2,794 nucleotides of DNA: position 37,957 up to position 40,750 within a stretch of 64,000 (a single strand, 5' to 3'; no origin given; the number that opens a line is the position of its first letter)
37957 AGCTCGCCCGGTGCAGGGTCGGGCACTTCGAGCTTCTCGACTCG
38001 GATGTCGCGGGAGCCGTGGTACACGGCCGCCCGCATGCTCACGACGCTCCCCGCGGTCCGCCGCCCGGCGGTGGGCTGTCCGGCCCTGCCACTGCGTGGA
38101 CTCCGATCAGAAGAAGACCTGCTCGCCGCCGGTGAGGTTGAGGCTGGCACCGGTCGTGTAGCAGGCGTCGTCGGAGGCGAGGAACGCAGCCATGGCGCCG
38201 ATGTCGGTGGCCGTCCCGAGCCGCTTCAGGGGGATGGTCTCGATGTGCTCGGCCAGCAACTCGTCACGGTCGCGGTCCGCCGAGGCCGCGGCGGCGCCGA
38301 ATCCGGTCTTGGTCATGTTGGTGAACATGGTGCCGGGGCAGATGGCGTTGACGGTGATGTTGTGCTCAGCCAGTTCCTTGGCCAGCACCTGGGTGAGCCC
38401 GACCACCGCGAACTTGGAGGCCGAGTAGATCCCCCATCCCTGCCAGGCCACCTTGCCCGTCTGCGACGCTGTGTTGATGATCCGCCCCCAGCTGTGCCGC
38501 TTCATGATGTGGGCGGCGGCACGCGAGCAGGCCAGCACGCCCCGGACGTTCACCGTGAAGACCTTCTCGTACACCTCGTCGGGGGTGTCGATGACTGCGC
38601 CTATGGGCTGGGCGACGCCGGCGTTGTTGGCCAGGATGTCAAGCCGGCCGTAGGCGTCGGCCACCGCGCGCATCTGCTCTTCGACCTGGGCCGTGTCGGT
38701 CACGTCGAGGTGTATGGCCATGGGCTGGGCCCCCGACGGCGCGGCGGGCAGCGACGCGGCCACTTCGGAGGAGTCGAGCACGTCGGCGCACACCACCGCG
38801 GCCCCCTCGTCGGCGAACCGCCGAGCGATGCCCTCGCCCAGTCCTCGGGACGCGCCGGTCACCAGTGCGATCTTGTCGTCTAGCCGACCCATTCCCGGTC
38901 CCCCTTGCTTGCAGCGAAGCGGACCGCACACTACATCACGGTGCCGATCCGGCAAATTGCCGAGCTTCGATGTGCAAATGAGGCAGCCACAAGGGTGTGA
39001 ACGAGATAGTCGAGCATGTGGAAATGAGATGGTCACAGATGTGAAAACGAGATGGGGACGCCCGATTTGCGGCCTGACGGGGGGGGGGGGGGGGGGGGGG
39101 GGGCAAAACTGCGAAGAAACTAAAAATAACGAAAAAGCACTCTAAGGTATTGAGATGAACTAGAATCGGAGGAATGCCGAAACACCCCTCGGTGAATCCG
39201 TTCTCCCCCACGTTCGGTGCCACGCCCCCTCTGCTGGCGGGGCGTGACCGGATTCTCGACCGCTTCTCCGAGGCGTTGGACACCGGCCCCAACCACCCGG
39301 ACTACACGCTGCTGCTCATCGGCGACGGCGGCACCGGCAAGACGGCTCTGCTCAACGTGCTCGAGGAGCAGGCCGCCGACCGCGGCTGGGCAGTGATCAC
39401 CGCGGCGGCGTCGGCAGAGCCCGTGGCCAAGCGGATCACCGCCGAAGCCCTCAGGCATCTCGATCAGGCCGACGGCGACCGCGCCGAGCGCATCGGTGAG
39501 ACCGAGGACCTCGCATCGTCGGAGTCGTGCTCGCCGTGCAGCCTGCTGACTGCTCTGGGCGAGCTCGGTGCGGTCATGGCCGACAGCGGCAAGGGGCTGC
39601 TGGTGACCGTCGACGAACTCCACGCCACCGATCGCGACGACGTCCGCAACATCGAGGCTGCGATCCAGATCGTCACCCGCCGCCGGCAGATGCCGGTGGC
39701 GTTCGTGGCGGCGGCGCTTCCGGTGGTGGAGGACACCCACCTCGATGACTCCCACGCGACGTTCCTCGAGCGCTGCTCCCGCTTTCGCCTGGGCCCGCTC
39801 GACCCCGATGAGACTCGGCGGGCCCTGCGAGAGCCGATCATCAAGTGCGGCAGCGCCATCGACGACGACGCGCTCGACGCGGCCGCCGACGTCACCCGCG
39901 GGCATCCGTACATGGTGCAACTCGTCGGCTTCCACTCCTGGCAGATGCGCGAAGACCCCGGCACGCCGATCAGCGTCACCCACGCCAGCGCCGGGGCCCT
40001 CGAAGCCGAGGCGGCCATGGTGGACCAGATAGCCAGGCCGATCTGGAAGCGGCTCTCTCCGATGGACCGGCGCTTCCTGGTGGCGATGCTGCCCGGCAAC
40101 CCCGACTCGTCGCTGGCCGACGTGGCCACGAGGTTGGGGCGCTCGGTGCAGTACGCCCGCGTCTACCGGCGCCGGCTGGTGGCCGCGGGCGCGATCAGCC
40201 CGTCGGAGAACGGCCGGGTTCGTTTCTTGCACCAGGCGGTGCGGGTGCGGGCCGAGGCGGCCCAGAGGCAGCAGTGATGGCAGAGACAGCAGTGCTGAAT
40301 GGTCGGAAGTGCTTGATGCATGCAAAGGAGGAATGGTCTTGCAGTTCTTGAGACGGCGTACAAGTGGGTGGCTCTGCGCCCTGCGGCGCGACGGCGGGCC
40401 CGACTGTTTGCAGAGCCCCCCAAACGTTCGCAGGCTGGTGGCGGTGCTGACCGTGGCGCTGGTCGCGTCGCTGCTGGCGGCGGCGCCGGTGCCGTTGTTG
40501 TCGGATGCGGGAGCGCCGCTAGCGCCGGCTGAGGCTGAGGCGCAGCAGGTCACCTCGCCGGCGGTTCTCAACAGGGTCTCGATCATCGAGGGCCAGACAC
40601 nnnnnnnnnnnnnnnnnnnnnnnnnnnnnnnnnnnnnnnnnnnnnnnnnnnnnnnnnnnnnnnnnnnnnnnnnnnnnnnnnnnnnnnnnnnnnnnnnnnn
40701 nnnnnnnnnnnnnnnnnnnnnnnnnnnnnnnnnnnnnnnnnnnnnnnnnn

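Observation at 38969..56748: Candidate functional unit: repeat/G25/AT-island control region, orphan AAA+-wHTH ATPase and a 16.4-kb SLH-anchored surface-protein gene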

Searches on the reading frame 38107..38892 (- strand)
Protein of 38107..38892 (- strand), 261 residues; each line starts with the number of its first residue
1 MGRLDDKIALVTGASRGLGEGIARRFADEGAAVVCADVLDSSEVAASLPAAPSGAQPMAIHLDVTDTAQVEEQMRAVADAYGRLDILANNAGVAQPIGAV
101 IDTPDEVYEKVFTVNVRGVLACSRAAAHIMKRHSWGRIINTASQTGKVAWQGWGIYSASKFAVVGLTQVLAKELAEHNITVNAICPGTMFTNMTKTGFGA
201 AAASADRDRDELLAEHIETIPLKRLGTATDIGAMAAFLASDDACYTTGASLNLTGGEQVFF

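Call 92: search_protein_families(library=pfam, proteins=[window:38107-38892:-], max_evalue=0.00001)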
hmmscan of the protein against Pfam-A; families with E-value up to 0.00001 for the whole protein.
window:38107-38892:- (261 aa): 2 families
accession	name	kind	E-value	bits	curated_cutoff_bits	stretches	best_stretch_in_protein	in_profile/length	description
PF13561.12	adh_short_C2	-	2.1e-60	204.7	27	1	13-256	1-234/236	Enoyl-(Acyl carrier protein) reductase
PF00106.31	adh_short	-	4.1e-57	193.3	26.6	1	7-196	1-189/195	short chain dehydrogenase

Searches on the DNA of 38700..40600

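Call 64: search_rna_families(source=window, start=38700, end=40600, threshold=evalue, max_evalue=1)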
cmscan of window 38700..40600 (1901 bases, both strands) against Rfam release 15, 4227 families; matches with E-value up to 1: 1.
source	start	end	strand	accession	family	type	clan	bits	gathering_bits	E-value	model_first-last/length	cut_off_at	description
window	39950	40011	-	RF01813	rdlD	Gene; antitoxin;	-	21.5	50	0.24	1-66/66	no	rdlD antitoxin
